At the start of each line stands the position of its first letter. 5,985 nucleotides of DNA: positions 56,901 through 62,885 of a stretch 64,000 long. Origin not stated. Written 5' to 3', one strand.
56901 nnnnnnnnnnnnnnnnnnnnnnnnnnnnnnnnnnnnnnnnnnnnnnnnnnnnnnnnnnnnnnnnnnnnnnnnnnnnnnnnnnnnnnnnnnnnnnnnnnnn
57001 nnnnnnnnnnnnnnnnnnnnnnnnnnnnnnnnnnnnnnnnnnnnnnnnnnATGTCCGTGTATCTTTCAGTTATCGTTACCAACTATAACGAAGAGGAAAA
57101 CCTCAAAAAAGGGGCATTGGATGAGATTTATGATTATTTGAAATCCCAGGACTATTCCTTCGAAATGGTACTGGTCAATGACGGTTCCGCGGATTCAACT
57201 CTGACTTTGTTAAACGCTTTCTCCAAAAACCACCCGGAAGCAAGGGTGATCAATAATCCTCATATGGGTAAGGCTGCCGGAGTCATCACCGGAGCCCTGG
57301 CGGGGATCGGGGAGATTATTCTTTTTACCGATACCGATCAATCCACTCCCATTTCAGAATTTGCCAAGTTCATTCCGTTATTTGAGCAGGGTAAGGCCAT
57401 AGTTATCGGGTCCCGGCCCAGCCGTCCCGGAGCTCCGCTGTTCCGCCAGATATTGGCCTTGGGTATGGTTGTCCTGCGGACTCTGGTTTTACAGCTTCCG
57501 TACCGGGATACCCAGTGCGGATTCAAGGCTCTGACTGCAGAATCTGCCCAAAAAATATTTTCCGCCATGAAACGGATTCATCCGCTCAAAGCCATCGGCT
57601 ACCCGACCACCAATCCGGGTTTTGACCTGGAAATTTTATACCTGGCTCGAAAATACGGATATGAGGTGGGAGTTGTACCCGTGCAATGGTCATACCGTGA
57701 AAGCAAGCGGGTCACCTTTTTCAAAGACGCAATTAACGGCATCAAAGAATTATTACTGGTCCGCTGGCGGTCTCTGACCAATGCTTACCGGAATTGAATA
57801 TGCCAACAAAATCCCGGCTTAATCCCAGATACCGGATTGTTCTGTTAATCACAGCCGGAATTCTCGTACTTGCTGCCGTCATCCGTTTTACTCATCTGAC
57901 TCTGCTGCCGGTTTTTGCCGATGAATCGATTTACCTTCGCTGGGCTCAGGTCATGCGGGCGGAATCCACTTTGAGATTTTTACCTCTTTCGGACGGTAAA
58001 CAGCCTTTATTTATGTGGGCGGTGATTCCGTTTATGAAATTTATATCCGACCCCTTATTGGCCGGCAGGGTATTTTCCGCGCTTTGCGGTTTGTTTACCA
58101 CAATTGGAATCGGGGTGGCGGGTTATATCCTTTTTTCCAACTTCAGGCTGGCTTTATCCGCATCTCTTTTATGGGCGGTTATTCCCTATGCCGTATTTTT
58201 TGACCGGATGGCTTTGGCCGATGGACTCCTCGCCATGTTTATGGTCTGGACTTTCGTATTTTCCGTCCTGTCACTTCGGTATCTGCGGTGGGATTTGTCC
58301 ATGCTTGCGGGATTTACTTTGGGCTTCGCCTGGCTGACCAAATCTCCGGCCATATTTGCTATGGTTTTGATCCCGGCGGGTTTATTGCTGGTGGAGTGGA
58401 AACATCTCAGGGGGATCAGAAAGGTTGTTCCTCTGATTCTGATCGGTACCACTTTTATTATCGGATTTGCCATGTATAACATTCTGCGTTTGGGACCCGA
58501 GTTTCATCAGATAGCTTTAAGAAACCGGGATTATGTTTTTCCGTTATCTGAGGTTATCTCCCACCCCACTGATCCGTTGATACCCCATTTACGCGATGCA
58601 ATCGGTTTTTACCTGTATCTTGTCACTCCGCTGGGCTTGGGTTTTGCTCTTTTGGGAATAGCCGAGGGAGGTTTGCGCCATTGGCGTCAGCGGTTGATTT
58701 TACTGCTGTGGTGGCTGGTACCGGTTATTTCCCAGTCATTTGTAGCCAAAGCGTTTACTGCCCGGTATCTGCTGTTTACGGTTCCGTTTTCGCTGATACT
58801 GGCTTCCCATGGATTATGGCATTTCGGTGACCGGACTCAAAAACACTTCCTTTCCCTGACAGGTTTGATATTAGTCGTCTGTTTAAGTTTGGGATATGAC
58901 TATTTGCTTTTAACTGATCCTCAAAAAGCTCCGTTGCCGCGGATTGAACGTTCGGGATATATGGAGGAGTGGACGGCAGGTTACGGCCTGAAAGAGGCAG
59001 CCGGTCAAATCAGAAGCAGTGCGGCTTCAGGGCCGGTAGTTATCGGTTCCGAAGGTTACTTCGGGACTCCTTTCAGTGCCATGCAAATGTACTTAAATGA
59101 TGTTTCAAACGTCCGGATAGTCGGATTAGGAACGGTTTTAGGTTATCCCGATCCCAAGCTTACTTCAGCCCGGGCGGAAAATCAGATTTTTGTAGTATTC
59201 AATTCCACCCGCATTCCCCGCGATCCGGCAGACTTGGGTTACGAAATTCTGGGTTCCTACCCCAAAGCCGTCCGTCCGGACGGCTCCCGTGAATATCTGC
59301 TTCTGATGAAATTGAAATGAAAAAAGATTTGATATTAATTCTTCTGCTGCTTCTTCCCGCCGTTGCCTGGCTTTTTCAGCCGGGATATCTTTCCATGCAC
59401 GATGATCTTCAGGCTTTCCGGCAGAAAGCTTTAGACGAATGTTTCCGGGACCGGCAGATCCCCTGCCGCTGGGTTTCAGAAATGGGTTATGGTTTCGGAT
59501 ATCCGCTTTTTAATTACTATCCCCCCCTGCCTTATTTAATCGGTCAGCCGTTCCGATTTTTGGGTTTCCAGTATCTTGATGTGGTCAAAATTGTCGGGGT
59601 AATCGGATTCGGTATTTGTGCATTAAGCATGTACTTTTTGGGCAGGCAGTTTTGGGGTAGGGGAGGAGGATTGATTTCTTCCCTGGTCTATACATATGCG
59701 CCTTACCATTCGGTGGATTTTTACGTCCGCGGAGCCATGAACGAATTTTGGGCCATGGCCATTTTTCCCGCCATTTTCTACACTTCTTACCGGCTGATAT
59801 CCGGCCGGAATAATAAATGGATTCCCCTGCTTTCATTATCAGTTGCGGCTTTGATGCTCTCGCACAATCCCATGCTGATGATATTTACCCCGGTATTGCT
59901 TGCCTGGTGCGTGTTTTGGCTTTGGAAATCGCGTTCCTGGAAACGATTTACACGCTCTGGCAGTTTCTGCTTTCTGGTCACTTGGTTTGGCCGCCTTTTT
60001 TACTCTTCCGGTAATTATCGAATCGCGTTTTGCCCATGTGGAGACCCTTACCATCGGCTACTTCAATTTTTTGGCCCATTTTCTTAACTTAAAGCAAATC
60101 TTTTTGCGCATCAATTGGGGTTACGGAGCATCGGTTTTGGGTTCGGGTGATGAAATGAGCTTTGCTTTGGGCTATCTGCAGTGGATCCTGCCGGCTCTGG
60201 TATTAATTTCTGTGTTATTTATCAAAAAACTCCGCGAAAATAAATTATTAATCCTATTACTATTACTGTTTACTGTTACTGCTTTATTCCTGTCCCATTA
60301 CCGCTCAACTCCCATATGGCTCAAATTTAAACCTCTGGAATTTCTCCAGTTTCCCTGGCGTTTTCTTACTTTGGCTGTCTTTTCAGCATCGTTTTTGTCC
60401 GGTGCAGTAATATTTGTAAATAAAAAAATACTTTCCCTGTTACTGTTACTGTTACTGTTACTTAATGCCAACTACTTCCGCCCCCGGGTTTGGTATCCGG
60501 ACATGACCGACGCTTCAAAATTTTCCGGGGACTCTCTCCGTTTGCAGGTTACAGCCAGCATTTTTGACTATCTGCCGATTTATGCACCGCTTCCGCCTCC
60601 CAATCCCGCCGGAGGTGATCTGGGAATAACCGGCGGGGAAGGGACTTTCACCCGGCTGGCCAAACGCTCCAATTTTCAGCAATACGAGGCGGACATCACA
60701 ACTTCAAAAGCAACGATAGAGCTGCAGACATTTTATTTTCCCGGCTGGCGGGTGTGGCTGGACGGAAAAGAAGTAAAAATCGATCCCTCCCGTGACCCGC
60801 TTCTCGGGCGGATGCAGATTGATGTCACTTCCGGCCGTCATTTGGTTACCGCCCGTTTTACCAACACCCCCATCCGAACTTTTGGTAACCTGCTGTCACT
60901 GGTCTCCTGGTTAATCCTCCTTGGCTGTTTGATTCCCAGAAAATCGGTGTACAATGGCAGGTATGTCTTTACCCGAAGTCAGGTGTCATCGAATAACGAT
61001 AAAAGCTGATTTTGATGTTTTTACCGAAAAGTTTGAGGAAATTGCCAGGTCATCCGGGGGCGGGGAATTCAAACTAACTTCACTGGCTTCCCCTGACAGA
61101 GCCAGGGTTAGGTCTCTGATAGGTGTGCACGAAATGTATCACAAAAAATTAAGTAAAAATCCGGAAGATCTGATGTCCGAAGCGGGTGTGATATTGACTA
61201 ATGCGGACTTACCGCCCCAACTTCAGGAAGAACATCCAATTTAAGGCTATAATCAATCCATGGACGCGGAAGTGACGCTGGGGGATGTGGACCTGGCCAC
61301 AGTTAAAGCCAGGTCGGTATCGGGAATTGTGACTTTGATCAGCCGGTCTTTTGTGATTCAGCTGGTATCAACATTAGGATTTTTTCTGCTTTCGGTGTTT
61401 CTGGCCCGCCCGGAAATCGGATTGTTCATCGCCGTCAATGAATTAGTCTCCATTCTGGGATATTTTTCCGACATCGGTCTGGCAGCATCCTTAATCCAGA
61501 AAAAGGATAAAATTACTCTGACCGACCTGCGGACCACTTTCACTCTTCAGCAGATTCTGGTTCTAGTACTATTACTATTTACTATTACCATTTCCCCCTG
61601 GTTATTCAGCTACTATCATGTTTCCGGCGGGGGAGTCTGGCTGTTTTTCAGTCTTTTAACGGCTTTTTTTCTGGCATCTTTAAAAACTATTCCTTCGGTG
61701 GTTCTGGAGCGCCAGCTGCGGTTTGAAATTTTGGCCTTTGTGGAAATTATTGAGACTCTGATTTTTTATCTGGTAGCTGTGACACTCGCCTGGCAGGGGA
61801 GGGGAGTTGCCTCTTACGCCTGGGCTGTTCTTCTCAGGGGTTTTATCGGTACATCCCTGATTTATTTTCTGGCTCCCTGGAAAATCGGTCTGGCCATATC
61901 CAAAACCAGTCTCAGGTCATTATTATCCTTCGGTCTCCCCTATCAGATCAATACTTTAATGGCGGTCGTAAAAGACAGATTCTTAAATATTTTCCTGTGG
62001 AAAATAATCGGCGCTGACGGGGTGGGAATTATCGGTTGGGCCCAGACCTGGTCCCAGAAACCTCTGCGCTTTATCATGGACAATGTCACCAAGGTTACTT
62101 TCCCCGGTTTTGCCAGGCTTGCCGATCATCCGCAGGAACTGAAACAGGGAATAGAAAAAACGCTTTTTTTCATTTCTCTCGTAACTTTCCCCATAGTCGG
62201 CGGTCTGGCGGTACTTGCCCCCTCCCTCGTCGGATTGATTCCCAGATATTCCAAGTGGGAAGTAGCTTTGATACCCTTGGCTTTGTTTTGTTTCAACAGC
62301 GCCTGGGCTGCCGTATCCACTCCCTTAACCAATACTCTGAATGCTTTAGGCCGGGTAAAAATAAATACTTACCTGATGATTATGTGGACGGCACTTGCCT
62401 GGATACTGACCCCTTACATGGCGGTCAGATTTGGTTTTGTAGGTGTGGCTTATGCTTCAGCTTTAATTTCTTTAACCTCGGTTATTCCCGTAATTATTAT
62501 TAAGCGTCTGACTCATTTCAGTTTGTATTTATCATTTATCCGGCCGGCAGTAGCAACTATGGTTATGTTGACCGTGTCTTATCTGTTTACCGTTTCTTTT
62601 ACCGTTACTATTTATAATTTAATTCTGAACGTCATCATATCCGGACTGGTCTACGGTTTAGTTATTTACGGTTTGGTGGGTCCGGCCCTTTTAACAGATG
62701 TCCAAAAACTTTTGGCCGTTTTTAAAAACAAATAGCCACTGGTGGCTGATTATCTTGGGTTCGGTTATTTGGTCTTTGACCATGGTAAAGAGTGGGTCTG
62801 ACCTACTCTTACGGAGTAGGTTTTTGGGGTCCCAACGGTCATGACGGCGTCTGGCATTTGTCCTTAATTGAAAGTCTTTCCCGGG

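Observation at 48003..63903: Large glycosylation island with tandemly expanded GT-C paralogs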

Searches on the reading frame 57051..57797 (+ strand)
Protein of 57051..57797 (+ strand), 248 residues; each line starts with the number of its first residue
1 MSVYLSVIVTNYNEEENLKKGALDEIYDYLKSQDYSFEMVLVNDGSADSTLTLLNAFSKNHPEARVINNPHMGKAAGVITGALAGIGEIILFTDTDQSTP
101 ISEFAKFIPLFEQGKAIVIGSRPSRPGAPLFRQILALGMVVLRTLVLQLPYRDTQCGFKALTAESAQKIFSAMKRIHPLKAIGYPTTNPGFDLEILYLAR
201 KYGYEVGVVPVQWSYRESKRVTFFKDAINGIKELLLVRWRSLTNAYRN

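Call 4: search_protein_families(library=pfam, max_evalue=0.01, proteins=[window:57051-57797:+])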
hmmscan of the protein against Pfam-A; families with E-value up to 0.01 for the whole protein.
window:57051-57797:+ (248 aa): 3 families
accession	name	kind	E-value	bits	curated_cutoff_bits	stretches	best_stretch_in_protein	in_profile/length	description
PF00535.33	Glycos_transf_2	-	9.5e-20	71.6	23.3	1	6-134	1-127/168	Glycosyl transferase family 2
PF10111.15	Glyco_tranf_2_2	-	1.9e-05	24.7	27.3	1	6-110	1-105/276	Glycosyltransferase like family 2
PF13641.12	Glyco_tranf_2_3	-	0.00062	20.3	27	1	5-120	3-120/230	Glycosyltransferase like family 2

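Call 20: search_protein_families(library=ncbifam, max_evalue=0.001, proteins=[window:57051-57797:+])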
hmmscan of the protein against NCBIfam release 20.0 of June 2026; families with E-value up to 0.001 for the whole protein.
window:57051-57797:+ (248 aa): 13 families
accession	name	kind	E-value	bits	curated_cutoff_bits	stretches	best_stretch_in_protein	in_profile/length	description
NF047588.1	GlcsyltransPgfSStrep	equivalog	2.4e-18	66.4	500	1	5-171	3-169/308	glycosyltransferase PgfS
NF041875.1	EPS_EpsD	equivalog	7.8e-12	45.2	370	1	5-125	1-119/325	exopolysaccharide biosynthesis glycosyltransferase EpsD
TIGR03937.1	PgaC_IcaA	equivalog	1.9e-11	43.6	422.3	1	5-96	47-135/407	poly-beta-1,6-N-acetyl-D-glucosamine synthase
NF007482.0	PRK10073.1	equivalog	2.5e-10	39.9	423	1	4-99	7-98/334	glycosyltransferase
NF007986.1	PRK10714.1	equivalog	1.7e-09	37.1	529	1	5-135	8-138/316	undecaprenyl-phosphate 4-deoxy-4-formamido-L-arabinose transferase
TIGR04283.1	glyco_like_mftF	equivalog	7e-08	32.3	182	1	5-111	1-97/221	TIGR04283 family arsenosugar biosynthesis glycosyltransferase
NF041391.1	DPhHxTase_Halo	equivalog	9.5e-08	31.3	375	1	11-212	3-182/213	dolichyl-phosphate hexose transferase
TIGR04182.1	glyco_TIGR04182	equivalog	9.5e-06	25.2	325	1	23-224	15-201/293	S-layer glycoprotein N-glycosyltransferase AglJ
NF038302.1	EPS_HpsE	equivalog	0.0001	21.4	300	1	5-97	3-97/307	hormogonium polysaccharide biosynthesis glycosyltransferase HpsE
NF041394.1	GtaseAglG_Halo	equivalog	0.00012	21.4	440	1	5-121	3-117/304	glucosyl-dolichyl phosphate glucuronosyltransferase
NF047683.1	TeichurnBiosyTuaG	equivalog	0.00021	21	400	1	5-98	8-98/252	teichuronic acid biosynthesis protein TuaG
TIGR03965.1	mycofact_glyco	equivalog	0.00032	19.7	280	1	24-102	90-170/467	mycofactocin biosynthesis glycosyltransferase MftF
NF053739.1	GlytfEpsEBac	equivalog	0.00061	18.8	450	1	5-112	3-108/265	glycosyltransferase EpsE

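Call 57: search_solved_structures(query=window:57051-57797:+, max_evalue=0.001)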
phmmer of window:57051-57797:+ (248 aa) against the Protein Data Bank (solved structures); distinct sequences matched with E-value up to 0.001: 11.
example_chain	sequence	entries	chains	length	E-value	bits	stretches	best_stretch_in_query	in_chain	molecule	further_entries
5mlz_A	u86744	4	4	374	9.3e-12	47.8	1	2-166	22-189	Dolichol monophosphate mannose synthase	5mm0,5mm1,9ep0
5ekp_C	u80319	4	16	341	5.7e-10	42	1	3-150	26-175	Uncharacterized glycosyltransferase sll0501 | Glycosyltransferase sll0501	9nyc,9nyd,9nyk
5eke_A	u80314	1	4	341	5.8e-10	42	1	3-150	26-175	Uncharacterized glycosyltransferase sll0501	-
9nye_A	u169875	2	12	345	5.9e-10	41.9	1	3-150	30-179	Glycosyltransferase sll0501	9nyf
9bhc_C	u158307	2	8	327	4e-07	32.6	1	5-136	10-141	Undecaprenyl-phosphate 4-deoxy-4-formamido-L-arabinose transferase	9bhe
8vxh_A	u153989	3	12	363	5.2e-07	32.3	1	5-136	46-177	Undecaprenyl-phosphate 4-deoxy-4-formamido-L-arabinose transferase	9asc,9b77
9hwj_A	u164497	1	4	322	2.4e-06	30.1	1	5-132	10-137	Undecaprenyl-phosphate 4-deoxy-4-formamido-L-arabinose transferase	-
5hea_A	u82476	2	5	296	2.9e-06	29.9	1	5-98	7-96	Putative glycosyltransferase (GalT1)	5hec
6yv7_B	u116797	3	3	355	8.9e-06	28.2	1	5-103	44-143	Glycosyl transferase, family 2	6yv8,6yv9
6yv7_A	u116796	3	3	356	8.9e-06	28.2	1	5-103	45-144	Glycosyl transferase, family 2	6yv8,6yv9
6p61_A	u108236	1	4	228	5.3e-05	25.7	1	5-99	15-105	Glycosyltransferase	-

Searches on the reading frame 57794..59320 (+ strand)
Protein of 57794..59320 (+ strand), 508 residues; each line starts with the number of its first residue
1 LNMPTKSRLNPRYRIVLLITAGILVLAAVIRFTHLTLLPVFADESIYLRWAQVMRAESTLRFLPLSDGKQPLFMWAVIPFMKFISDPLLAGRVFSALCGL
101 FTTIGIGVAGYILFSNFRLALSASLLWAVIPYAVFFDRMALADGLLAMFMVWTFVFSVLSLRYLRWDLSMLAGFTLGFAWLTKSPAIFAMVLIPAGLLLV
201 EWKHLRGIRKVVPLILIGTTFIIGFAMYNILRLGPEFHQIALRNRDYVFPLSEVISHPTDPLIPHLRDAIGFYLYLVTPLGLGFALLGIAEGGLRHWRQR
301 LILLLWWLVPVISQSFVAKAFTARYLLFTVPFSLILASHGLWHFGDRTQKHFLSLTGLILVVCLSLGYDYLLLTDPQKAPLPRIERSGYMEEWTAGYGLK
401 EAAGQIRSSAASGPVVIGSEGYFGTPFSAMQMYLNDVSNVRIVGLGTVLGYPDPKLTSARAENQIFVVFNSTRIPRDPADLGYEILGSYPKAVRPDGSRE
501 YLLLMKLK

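Call 4: search_protein_families(library=pfam, max_evalue=0.01, proteins=[window:57794-59320:+])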
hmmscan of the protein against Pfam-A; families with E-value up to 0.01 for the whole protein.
window:57794-59320:+ (508 aa): 2 families
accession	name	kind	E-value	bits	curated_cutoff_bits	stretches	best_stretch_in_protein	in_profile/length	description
PF13231.12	PMT_2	-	1.1e-07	32.6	26.1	1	71-225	4-154/160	Dolichyl-phosphate-mannose-protein mannosyltransferase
PF02366.24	PMT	-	1.7e-07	31.5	22.7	1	68-215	61-212/245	Dolichyl-phosphate-mannose-protein mannosyltransferase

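Call 20: search_protein_families(library=ncbifam, max_evalue=0.001, proteins=[window:57794-59320:+])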
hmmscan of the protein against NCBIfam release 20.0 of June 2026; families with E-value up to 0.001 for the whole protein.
window:57794-59320:+ (508 aa): 1 family
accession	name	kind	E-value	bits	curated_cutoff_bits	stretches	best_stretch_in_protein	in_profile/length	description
TIGR03663.1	TIGR03663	subfamily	8.3e-07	28.4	126.25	1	21-209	5-191/435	flippase activity-associated protein Agl23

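Call 40: search_solved_structures(query=A5, max_evalue=1)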
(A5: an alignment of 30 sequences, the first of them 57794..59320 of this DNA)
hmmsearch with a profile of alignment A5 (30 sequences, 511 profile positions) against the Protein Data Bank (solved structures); distinct sequences matched with E-value up to 1: 0.

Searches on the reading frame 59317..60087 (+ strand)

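Call 5: search_protein_families(library=pfam, max_evalue=0.01, proteins=[window:59317-60087:+])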
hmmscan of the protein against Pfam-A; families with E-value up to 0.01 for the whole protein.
window:59317-60087:+ (256 aa): 2 families
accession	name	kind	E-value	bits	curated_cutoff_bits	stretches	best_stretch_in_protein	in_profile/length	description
PF10131.15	PTPS_related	-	2.1e-09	36.9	26.4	1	65-211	1-144/621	6-pyruvoyl-tetrahydropterin synthase related domain; membrane protein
PF20176.3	DUF6541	-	0.0047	15.7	29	1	95-215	188-317/646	Family of unknown function (DUF6541)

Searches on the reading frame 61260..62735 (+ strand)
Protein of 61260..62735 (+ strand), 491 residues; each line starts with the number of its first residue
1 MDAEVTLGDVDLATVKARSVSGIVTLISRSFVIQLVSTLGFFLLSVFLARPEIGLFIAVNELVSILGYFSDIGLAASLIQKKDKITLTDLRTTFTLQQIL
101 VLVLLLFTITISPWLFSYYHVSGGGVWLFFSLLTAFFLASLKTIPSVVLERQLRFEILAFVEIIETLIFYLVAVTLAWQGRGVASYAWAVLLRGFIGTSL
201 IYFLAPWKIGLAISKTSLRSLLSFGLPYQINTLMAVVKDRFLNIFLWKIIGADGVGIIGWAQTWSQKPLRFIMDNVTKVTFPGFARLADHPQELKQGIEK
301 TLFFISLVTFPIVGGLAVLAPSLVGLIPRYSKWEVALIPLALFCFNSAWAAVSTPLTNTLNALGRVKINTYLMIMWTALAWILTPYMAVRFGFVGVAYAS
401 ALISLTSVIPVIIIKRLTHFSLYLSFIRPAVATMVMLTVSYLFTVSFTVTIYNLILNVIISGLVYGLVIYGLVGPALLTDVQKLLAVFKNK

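Call 4: search_protein_families(library=pfam, max_evalue=0.01, proteins=[window:61260-62735:+])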
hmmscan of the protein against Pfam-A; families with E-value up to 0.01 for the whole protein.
window:61260-62735:+ (491 aa): 2 families
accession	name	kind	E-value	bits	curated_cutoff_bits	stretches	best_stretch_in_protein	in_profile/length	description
PF13440.11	Polysacc_synt_3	-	5.3e-42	144.5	23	1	47-327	5-283/293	Polysaccharide biosynthesis protein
PF01943.22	Polysacc_synt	-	5.8e-11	42.8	28.2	1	21-287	3-273/274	Polysaccharide biosynthesis protein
